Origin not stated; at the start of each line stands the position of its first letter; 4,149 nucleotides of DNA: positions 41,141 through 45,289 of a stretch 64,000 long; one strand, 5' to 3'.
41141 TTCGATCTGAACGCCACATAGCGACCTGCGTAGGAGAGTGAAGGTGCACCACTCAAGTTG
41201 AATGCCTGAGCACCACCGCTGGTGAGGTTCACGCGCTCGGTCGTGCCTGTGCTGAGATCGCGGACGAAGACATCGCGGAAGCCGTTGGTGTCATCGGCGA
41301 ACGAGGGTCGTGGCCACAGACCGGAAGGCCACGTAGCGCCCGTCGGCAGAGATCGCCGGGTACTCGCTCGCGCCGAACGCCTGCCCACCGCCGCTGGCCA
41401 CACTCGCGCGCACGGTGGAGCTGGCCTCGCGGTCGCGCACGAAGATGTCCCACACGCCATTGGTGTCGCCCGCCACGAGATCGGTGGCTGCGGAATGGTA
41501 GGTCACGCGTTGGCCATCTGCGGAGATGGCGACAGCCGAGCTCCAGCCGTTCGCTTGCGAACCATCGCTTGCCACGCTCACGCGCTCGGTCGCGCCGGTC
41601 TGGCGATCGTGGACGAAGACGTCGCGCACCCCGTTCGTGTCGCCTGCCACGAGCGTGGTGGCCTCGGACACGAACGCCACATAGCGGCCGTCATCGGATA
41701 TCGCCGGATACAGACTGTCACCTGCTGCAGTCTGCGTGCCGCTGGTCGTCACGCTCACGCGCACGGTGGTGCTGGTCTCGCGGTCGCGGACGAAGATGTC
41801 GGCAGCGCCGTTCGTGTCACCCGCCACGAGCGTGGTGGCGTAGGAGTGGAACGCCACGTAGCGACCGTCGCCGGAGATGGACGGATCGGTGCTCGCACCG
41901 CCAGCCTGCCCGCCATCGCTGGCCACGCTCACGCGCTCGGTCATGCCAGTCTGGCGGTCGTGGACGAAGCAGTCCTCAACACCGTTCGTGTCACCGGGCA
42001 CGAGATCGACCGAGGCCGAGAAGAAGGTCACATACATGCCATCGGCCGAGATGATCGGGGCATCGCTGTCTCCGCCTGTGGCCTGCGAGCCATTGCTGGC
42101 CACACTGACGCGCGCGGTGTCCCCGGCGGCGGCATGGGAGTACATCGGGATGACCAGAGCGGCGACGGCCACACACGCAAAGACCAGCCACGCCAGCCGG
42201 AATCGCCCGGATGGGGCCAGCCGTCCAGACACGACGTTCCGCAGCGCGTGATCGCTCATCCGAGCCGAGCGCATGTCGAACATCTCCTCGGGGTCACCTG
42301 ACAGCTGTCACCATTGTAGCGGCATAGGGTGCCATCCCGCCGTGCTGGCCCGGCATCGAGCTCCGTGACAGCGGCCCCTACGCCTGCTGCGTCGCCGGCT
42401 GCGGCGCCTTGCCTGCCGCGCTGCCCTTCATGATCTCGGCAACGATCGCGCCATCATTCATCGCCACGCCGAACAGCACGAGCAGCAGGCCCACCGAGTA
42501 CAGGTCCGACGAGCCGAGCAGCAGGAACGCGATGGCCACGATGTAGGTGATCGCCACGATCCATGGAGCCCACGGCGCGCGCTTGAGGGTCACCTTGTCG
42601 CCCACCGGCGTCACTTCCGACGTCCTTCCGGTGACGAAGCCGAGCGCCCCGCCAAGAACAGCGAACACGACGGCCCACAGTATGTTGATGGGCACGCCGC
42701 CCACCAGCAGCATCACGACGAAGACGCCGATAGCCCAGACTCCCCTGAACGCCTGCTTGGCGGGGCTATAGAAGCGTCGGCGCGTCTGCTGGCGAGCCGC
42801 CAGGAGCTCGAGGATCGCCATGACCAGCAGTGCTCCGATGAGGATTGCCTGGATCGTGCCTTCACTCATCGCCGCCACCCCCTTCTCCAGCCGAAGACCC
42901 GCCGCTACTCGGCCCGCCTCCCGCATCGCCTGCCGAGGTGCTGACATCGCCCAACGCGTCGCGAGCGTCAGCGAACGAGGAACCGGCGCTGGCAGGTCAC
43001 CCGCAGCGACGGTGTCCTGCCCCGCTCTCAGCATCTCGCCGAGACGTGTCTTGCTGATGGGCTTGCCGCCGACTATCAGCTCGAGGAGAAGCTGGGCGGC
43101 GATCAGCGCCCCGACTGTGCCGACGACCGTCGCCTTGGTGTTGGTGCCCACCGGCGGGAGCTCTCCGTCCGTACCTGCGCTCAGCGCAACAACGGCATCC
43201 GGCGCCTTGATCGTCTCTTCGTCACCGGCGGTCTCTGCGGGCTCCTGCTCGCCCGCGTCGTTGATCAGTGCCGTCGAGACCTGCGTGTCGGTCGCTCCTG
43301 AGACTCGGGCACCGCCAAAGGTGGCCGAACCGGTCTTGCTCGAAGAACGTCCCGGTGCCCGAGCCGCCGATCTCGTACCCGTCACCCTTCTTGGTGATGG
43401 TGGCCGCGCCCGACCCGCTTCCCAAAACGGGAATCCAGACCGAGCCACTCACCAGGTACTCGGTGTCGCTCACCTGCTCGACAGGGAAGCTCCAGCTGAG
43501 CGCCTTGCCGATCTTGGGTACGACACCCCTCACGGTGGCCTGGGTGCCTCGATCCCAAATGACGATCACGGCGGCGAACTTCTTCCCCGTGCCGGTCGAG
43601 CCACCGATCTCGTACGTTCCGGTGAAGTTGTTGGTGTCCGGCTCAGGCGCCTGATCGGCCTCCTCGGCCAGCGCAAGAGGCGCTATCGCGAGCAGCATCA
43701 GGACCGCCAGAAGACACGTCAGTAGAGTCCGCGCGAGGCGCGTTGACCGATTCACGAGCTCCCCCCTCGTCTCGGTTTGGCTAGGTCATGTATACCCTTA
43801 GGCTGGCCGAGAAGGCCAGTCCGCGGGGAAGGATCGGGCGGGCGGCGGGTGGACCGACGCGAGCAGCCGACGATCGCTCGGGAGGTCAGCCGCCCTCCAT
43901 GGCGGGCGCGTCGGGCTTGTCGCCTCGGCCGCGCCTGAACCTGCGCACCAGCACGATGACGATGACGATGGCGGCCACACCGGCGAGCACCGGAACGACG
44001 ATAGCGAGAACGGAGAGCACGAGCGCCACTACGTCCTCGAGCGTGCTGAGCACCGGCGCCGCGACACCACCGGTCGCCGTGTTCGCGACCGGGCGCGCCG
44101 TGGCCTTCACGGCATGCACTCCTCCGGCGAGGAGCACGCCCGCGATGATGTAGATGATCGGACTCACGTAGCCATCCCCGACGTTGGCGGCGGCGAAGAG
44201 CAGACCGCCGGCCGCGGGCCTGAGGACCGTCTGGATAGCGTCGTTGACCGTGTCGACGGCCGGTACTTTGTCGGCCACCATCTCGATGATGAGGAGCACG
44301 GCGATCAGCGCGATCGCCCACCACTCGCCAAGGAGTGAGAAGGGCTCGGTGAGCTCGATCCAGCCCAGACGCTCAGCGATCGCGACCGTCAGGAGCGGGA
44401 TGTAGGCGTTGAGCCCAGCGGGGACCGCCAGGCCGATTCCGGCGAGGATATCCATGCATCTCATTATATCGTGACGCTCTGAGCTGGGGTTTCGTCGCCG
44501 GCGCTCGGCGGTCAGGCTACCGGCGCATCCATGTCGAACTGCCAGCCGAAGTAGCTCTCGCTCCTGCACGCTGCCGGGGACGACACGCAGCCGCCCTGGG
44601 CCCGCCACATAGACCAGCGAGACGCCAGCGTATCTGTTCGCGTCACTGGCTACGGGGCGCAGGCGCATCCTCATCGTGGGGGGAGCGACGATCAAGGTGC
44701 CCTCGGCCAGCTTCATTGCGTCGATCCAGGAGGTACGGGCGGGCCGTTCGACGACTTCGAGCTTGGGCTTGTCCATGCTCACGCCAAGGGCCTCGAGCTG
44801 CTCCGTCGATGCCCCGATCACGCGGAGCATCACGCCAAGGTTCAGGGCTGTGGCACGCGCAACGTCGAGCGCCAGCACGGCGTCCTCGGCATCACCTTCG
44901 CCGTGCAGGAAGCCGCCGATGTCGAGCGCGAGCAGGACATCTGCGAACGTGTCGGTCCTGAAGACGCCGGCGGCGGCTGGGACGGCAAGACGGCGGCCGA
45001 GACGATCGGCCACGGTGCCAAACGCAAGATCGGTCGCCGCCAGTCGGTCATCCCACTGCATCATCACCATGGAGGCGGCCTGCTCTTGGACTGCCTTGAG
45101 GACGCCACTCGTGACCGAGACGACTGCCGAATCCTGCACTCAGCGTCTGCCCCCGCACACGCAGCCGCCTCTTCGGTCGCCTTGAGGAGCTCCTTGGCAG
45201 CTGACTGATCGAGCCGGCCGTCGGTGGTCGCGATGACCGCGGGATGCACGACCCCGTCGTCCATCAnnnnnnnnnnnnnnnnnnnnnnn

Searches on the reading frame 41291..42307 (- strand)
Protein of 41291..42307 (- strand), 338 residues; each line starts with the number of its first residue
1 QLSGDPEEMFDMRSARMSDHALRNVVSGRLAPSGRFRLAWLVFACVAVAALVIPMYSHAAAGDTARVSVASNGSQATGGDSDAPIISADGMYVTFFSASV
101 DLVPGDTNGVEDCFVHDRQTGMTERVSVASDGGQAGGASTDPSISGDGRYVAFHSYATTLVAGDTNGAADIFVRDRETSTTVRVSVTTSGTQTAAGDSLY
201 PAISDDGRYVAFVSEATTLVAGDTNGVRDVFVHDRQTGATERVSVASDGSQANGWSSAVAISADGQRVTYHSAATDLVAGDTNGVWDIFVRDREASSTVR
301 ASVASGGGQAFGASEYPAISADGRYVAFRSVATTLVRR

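Call 21: search_protein_families(library=pfam, proteins=[window:41291-42307:-], max_evalue=0.001)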
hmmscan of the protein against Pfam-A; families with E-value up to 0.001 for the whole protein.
window:41291-42307:- (338 aa): 1 family
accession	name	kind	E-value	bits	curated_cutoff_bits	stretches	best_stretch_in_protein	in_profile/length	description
PF07676.18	PD40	-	5.3e-16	58.5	20.9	0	196-221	9-31/38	WD40-like Beta Propeller Repeat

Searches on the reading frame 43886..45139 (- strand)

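Call 21: search_protein_families(library=pfam, proteins=[window:43886-45139:-], max_evalue=0.001)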
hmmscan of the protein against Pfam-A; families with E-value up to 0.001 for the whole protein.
window:43886-45139:- (417 aa): 1 family
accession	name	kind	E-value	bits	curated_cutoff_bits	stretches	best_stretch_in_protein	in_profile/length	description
PF13548.11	DUF4126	-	2e-51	174.7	27.5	1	231-402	1-174/175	Domain of unknown function (DUF4126)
